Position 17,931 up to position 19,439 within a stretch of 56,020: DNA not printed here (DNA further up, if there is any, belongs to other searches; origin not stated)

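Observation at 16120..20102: B12-riboswitch-controlled porin / beta-propeller / PDZ-less S41 peptidase operon: candidate undescribed corrinoid-capture system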

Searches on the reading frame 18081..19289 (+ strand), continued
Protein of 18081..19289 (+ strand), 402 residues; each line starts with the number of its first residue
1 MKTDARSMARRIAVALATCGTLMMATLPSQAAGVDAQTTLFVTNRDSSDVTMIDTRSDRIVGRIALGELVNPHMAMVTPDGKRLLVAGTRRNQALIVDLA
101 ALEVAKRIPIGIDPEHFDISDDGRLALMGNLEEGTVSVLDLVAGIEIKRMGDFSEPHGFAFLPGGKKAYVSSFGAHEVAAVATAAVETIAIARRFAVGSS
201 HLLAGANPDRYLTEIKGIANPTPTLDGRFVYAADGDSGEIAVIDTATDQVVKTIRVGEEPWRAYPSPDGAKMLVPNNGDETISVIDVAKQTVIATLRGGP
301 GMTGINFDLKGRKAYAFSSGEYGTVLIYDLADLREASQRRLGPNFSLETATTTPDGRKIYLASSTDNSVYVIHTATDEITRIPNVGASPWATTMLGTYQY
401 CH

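Call 50: search_solved_structures(query=A1, max_evalue=1e-9, show_alignments=5)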
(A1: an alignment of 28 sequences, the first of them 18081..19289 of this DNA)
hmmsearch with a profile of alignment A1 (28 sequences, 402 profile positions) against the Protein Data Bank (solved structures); distinct sequences matched with E-value up to 1e-9: 5.
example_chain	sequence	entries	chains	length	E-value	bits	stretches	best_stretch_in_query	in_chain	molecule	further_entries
1l0q_A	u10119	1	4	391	6.1e-52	179.8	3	246-392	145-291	Surface layer protein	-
5c2v_B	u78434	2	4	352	9.6e-24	87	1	78-189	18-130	HYDRAZINE SYNTHASE BETA SUBUNIT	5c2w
3bws_A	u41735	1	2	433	5.8e-14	54.7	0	85-180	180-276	protein Lp49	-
6tv2_A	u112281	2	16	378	4.7e-12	48.5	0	239-337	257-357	Protein NirF | Protein NirF,Protein NirF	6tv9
6rtd_A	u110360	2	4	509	1.1e-10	43.9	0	37-148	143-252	Cytochrome c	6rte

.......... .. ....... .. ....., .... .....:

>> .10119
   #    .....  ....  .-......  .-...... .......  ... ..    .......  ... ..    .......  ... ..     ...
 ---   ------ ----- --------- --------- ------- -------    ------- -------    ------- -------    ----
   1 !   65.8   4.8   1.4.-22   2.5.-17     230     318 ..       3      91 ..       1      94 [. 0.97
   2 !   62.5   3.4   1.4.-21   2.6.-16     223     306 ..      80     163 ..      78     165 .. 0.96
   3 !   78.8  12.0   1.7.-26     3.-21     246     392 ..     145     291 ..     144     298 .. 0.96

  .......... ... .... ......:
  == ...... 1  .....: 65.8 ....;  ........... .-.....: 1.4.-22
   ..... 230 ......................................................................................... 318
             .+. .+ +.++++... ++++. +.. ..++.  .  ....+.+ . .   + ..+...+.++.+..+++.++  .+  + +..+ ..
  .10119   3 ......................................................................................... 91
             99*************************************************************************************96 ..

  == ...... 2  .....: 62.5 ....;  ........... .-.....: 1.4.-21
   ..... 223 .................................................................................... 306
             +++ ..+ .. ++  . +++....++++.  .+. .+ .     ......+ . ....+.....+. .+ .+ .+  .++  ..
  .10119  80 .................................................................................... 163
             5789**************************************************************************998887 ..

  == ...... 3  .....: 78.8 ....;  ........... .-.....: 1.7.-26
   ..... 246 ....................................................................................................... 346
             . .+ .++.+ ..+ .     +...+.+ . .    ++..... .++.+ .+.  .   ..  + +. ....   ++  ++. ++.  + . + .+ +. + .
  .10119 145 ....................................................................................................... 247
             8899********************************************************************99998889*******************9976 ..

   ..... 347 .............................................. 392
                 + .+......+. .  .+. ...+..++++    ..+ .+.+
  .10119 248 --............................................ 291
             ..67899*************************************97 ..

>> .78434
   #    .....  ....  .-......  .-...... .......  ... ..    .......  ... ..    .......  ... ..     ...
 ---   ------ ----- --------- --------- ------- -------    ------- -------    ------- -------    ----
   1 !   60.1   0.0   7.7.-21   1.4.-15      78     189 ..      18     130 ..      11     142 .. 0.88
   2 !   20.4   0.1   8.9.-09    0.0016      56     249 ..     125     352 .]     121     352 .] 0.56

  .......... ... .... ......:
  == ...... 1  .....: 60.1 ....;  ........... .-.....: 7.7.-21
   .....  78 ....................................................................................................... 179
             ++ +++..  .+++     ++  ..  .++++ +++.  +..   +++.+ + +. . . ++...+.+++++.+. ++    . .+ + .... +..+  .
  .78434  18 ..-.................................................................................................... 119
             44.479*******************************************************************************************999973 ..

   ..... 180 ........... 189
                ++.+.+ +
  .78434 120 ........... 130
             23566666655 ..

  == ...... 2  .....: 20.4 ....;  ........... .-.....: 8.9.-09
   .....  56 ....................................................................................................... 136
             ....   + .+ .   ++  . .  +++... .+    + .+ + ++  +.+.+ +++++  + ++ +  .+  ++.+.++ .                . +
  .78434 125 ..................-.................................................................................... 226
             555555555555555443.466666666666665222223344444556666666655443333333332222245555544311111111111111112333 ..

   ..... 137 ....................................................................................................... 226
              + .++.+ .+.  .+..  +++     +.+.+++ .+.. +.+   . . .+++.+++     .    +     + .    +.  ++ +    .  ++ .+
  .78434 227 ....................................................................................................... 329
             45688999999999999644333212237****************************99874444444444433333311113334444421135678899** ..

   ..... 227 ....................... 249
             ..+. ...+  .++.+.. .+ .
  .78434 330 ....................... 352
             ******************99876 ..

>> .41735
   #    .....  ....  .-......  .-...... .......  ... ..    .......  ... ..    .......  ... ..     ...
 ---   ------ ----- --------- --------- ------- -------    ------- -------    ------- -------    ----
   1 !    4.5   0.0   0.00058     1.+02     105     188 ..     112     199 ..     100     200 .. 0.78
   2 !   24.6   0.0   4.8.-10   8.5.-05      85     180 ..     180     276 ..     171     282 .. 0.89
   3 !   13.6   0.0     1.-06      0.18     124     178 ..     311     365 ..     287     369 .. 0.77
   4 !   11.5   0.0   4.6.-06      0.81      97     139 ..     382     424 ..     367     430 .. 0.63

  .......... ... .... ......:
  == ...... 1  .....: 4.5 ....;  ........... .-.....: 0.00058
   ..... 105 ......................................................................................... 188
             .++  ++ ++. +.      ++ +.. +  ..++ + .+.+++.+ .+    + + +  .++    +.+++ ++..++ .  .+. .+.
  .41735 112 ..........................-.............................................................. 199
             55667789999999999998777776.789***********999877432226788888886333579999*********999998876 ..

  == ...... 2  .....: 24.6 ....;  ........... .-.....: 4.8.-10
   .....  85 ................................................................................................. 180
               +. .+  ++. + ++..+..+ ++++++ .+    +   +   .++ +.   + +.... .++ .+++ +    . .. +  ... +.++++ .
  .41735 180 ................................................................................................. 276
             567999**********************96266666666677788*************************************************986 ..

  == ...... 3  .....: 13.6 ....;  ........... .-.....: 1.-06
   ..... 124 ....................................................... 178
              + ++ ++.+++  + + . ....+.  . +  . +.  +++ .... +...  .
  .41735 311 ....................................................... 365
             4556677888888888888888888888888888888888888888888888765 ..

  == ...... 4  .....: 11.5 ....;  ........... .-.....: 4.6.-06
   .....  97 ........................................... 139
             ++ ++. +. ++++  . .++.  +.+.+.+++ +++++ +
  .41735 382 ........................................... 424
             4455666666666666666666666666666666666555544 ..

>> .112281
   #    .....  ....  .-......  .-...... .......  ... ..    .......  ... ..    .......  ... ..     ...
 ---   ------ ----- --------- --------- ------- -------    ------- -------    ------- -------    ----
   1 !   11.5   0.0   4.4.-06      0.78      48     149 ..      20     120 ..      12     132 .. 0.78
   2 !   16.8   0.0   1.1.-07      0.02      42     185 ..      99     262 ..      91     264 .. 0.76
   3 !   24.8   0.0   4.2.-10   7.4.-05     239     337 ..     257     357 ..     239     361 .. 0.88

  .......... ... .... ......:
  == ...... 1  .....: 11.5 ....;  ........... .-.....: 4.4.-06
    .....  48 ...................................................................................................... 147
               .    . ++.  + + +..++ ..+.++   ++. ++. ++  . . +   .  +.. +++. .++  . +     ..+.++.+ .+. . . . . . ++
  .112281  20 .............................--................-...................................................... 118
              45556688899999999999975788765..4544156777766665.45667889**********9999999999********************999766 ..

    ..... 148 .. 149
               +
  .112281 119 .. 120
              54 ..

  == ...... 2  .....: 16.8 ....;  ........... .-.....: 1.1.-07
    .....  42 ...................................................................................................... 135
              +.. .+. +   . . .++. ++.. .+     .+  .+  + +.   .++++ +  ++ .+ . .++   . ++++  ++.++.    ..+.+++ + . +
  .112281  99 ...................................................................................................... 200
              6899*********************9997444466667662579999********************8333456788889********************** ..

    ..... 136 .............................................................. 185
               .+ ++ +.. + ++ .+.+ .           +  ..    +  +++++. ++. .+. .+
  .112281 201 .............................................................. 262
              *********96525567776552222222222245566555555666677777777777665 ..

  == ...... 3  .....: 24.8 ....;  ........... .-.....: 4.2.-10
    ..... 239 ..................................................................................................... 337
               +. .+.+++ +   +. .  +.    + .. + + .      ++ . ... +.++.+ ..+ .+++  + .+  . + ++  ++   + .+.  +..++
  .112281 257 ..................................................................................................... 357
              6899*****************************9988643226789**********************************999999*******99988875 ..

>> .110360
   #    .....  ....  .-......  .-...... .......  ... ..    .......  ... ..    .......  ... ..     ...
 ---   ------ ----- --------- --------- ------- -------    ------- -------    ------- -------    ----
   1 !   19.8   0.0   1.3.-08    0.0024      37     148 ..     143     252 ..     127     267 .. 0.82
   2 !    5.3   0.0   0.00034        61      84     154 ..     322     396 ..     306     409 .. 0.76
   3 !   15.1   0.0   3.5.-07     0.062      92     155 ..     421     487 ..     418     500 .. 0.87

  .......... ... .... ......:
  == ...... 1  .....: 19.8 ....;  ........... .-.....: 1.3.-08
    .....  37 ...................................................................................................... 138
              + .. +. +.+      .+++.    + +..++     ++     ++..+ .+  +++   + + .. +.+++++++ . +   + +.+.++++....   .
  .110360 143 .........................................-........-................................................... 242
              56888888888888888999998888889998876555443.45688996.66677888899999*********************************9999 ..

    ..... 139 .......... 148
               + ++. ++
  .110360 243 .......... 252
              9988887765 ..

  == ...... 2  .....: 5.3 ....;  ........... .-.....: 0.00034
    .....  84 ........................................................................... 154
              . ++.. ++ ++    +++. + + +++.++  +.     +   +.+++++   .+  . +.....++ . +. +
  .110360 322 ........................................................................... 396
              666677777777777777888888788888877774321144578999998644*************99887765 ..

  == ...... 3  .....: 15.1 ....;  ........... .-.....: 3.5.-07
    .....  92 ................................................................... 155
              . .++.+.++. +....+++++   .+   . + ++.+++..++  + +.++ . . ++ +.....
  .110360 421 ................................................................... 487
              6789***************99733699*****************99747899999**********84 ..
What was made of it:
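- On Haem-d1 propellers (PF02239; NirS, NirN, NirF): In the profile alignment His73 lies two positions from the NirN His and one position from the NirF His (call 50).
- Closest known: Haem-d1 propellers NirF, NirN and the d1 domain of NirS. Same: A His lies near the proximal-ligand position (call 50).
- A His lies within two alignment positions of their proximal His (call 50). A His lies close to the proximal-His position of NirN and NirF (call 50).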

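Call 60: search_protein_families(library=pfam, proteins=[L007:8271-9803:+, L016:8339-9871:+, L045:8196-9764:+, L050:8326-9852:+, L064:428-1915:+, L014:8496-9881:+], max_evalue=5)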
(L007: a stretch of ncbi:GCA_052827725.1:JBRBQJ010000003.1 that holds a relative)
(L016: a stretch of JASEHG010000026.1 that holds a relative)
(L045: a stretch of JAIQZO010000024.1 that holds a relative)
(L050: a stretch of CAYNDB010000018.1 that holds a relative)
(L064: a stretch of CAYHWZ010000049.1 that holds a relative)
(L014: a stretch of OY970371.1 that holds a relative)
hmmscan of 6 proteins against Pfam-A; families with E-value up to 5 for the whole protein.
L007:8271-9803:+ (510 aa): 17 families
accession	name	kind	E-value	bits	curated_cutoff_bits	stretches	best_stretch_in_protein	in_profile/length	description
PF04966.18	OprB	-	1.3e-22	81.2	22.9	2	393-510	231-372/372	Carbohydrate-selective porin, OprB family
PF14182.11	YgaB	-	0.00019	22.2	27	1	29-95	2-68/77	YgaB-like protein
PF13609.12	Porin_4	-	0.0017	18.6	27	1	338-419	226-307/310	Gram-negative porin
PF23831.1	DUF7201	-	0.0057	16.8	27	1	22-109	12-76/142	Coiled-coil region of unknown function (DUF7201)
PF23991.1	DUF7310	-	0.066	14.1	40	0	27-59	37-69/83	Coiled-coil region of unknown function (DUF7310)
PF10112.14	Halogen_Hydrol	-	0.094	13.1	29.8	1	24-100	58-134/191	5-bromo-4-chloroindolyl phosphate hydrolysis protein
PF10046.14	BLOC1_2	-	0.12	13.2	33.4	0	29-55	67-93/96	Biogenesis of lysosome-related organelles complex-1 subunit 2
PF18468.6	Pfk_N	-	0.14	13.1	26.8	1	260-282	42-64/98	Phosphofructokinase N-terminal domain yeast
PF09969.14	DUF2203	-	0.19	12.8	24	1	40-125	9-98/122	Uncharacterized conserved protein (DUF2203)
PF03961.19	FapA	-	0.19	11.7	31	1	25-107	154-232/272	Flagellar Assembly Protein A beta solenoid domain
PF25764.1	KIF21A_4th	-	0.2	11.7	33.1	1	48-107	58-119/183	KIF21A-like domain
PF07586.16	HXXSHH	-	0.21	11.6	30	1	26-113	172-253/307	Protein of unknown function (DUF1552)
PF21121.2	Nup49_C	-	0.3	12.1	28.5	1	30-97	11-77/87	Nucleoporin Nup49 C-terminal helical region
PF20667.3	Sec10_N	-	0.48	11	27.4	0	25-60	54-89/118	Exocyst complex component Sec10, N-terminal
PF06667.17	PspB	-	0.5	10.9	25.6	0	67-101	27-64/73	Phage shock protein B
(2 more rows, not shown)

L016:8339-9871:+ (510 aa): 6 families
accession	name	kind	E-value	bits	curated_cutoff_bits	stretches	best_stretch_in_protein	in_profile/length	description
PF04966.18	OprB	-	3.6e-10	40.2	22.9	2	380-492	230-356/372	Carbohydrate-selective porin, OprB family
PF16523.10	betaPIX_CC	-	0.0041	17.4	26.8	1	25-70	34-79/85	betaPIX coiled coil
PF06005.17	ZapB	-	0.031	15.2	31.5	1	22-60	17-55/71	Cell division protein ZapB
PF14915.12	CCDC144C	-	0.33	9.9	35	1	25-60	179-214/534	CCDC144C protein coiled-coil region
PF10473.14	CENP-F_leu_zip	-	1.9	9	34.5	1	24-65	67-108/140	Leucine-rich repeats of kinetochore protein Cenp-F/LEK1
PF21924.1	XRCC4_CC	-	4.2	8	27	1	17-60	17-60/78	XRCC4 coiled-coil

L045:8196-9764:+ (522 aa): 3 families
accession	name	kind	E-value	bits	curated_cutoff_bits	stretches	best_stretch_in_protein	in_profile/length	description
PF04966.18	OprB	-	3.5e-18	66.6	22.9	1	254-522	61-372/372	Carbohydrate-selective porin, OprB family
PF13609.12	Porin_4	-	0.038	14.2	27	1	333-415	227-309/310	Gram-negative porin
PF08202.16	MIS13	-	0.16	11.7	23.5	1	66-118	204-259/300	Mis12-Mtw1 protein family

L050:8326-9852:+ (508 aa): 3 families
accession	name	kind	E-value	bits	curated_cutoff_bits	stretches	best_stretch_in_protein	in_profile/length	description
PF04966.18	OprB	-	9.9e-08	32.2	22.9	2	388-508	228-372/372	Carbohydrate-selective porin, OprB family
PF23991.1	DUF7310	-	0.052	14.5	40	1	77-113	17-53/83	Coiled-coil region of unknown function (DUF7310)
PF14282.11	FlxA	-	0.35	11.5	26.3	1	81-127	8-54/101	FlxA-like protein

L064:428-1915:+ (495 aa): 4 families
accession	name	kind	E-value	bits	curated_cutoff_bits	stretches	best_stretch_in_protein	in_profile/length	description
PF04966.18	OprB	-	4.4e-19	69.6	22.9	2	370-495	230-372/372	Carbohydrate-selective porin, OprB family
PF23454.1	Zn_ribbon_Brz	-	0.072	14.1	27.9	1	89-112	32-55/58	Transcriptional regulator Brz zinc beta ribbon domain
PF18109.6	Fer4_24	-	0.19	12.5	23.1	1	68-85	1-18/35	Ferredoxin I 4Fe-4S cluster domain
PF09851.14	SHOCT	-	0.73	10.1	27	1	66-80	13-27/28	Short C-terminal domain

L014:8496-9881:+ (461 aa): 1 family
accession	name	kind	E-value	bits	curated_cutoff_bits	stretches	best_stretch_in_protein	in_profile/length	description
PF04966.18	OprB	-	4.3e-16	59.7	22.9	1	205-461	54-372/372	Carbohydrate-selective porin, OprB family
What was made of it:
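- On OprB porin family (PF04966): Homologues score 32-81 bits, and up to profile positions 54-372 are covered (call 60).
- Checked: Homologues reach 60-81 bits (call 60).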

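Call 75: search_protein_representatives(alignment_id=A1)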
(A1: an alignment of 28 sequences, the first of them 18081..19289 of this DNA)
Query: 28 sequences, 402 profile positions. Proteins with E-value up to 0.001 (for the whole library): 69871; up to 1e-10: 28081; up to 1e-30: 3253. The best 150 are listed.
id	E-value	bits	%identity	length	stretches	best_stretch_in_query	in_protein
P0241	7.9e-229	775.5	-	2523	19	238-370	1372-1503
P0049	1.2e-199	679.4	-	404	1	10-402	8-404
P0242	1.7e-171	586.7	-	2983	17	105-298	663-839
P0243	3.0e-166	569.5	-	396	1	17-402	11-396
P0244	7.0e-160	548.5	-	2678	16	224-394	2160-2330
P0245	4.8e-158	542.5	-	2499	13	225-392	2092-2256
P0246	4.8e-151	519.4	-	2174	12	223-394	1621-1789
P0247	3.6e-145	500.0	-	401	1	41-402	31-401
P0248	1.3e-140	485.0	-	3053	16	45-342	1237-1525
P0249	1.1e-138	478.7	-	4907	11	106-297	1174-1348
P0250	7.1e-138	476.0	-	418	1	26-402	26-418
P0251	5.4e-137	473.1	-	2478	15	216-330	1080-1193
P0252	3.1e-134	464.0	-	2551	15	216-317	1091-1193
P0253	4.4e-133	460.2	-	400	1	20-402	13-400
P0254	7.8e-133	459.4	-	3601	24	159-391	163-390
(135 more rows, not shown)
